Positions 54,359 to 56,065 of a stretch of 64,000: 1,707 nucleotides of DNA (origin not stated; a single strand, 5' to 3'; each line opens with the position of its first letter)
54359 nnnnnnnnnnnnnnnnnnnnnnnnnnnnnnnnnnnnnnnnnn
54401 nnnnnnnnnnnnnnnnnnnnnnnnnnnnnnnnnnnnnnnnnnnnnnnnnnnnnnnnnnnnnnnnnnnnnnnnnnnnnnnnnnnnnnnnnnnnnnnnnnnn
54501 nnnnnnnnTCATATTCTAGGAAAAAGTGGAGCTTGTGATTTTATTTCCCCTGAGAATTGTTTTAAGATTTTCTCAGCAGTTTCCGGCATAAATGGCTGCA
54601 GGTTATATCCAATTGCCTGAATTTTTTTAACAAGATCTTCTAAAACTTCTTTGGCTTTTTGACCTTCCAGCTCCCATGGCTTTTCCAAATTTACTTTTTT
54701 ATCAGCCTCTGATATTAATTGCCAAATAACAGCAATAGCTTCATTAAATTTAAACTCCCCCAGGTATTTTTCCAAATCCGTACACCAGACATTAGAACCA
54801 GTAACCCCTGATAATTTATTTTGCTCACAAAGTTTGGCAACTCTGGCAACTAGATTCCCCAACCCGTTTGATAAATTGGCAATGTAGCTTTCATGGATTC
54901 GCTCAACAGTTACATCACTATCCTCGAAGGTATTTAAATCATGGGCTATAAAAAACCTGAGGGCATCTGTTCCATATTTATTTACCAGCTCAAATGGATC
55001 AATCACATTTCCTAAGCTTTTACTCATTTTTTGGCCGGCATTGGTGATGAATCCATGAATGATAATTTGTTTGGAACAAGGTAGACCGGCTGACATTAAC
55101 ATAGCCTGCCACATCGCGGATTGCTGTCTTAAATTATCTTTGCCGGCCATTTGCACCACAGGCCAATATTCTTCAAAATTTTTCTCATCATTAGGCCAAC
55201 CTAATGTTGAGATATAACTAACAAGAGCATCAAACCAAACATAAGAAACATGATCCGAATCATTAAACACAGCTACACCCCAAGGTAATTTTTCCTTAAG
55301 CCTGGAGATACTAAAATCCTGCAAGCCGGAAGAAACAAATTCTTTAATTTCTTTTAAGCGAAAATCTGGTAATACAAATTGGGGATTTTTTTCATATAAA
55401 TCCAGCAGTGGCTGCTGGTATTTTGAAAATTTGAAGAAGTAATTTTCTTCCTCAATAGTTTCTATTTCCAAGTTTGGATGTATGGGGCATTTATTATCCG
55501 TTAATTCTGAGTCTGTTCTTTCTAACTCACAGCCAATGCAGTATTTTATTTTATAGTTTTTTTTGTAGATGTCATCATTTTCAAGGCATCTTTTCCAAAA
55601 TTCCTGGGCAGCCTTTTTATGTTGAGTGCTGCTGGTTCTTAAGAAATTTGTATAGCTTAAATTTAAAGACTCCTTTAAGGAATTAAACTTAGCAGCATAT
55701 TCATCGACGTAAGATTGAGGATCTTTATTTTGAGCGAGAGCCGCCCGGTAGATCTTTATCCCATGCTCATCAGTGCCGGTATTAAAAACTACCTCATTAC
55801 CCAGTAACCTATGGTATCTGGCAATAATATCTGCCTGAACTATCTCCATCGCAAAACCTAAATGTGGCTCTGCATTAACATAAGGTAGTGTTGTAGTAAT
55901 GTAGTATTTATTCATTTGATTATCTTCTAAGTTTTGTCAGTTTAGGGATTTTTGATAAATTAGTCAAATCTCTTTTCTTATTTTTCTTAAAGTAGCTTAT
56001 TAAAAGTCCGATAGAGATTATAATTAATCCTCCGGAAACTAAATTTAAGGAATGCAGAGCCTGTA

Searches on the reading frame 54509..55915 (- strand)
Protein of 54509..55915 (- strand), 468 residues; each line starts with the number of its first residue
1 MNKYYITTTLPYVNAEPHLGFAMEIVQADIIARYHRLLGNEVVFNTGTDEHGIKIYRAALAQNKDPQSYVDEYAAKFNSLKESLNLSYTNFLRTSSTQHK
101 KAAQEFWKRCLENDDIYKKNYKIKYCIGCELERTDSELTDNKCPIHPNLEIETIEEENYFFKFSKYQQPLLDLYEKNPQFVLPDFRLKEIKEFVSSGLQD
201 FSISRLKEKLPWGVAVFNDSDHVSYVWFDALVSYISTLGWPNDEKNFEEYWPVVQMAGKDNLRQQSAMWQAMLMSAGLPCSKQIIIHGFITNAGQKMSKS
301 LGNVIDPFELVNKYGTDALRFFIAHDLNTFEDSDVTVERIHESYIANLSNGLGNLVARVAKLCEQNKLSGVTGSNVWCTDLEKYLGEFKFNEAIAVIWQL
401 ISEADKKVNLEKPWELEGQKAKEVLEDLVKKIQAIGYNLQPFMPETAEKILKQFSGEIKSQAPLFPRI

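Call 60: find_homologous_proteins(query=window:54509-55915:-, max_evalue=1e-60)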
Query window:54509-55915:- (468 aa): 8000 proteins with E <= 1e-60 among 8000 candidates; the best 120 are listed.
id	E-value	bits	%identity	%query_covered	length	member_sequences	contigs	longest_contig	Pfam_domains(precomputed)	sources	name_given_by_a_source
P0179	0.0e+0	1078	100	100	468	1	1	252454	PF09334.18,PF01406.26,PF00133.29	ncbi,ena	-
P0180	3.9e-285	964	88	100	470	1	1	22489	PF09334.18,PF01406.26,PF08264.20,PF00133.29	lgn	-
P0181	1.0e-280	949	86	100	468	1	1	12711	PF09334.18,PF01406.26,PF00133.29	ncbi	-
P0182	5.4e-280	947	86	100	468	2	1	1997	PF09334.18,PF01406.26,PF00133.29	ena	-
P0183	9.3e-280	946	87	100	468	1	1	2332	PF09334.18,PF01406.26,PF00133.29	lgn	-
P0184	3.3e-278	941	86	100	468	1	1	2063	PF09334.18,PF01406.26,PF00133.29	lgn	-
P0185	5.6e-274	927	84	100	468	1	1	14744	PF09334.18,PF01406.26,PF00133.29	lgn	-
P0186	2.5e-271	918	82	100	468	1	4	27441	PF09334.18,PF01406.26,PF00133.29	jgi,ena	-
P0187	2.5e-270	915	83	100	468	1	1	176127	PF09334.18,PF01406.26,PF00133.29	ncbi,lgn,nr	ncbi:methionine--tRNA ligase [Candidatus Daviesbacteria bacterium]|nr:methionine--tRNA ligase [Candi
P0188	8.4e-267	903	83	100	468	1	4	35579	PF09334.18,PF01406.26,PF00133.29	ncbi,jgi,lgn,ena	-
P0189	9.3e-267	903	82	100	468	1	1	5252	PF09334.18,PF01406.26,PF00133.29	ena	-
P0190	1.3e-263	893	81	100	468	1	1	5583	PF09334.18,PF01406.26,PF00133.29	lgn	-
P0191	2.5e-263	892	83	100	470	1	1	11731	PF09334.18,PF01406.26,PF00133.29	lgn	-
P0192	6.3e-263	890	82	100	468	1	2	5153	PF09334.18,PF01406.26,PF00133.29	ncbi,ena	-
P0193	1.9e-262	889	81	100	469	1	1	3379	PF09334.18,PF01406.26,PF00133.29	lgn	-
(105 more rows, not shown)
